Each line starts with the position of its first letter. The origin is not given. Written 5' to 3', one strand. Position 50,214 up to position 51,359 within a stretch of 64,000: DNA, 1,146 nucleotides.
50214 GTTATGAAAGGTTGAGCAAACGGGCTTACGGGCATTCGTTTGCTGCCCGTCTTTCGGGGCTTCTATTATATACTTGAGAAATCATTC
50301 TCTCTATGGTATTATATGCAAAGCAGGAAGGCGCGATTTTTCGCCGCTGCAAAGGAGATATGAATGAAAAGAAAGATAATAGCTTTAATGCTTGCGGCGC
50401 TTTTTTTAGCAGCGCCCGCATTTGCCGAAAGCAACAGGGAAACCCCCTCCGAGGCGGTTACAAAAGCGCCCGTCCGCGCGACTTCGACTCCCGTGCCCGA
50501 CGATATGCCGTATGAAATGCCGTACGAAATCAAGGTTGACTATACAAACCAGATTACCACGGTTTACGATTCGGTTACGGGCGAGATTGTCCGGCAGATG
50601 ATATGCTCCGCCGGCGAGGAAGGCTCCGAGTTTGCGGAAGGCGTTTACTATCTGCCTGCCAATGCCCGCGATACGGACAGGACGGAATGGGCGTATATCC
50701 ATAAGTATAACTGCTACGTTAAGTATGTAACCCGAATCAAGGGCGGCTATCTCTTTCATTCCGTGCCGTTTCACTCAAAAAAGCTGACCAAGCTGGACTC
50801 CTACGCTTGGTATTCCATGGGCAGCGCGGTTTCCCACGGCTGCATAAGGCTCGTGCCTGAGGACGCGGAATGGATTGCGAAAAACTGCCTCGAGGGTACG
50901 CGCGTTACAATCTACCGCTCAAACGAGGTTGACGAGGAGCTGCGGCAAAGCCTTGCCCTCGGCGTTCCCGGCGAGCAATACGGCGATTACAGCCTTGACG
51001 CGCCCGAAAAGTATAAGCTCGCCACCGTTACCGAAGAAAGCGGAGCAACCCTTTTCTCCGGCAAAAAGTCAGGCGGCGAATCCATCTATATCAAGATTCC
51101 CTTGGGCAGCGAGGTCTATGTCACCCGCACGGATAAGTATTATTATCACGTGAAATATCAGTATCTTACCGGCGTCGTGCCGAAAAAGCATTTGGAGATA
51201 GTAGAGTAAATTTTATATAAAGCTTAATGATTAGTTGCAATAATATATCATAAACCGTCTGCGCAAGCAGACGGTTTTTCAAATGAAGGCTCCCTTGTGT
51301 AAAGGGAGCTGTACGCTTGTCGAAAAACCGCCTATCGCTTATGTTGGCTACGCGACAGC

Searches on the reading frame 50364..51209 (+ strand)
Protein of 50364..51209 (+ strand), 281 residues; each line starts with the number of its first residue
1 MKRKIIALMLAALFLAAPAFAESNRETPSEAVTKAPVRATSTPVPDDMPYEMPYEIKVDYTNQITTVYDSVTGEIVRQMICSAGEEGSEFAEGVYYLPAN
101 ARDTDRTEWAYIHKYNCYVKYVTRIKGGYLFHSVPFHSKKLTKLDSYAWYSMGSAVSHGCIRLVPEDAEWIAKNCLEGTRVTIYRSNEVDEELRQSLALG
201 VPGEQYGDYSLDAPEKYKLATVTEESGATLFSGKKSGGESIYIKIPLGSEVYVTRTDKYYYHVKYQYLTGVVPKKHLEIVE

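Call 12: search_protein_families(library=pfam, proteins=[window:50364-51209:+], max_evalue=0.01)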
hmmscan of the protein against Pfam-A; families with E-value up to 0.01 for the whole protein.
window:50364-51209:+ (281 aa): 2 families
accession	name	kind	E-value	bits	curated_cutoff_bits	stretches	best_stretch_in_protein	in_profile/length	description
PF03734.19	YkuD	-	1.3e-17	65.2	23.4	1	54-183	2-146/146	L,D-transpeptidase catalytic domain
PF13663.11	DUF4148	-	0.0026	18.6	27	1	1-39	1-43/62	Domain of unknown function (DUF4148)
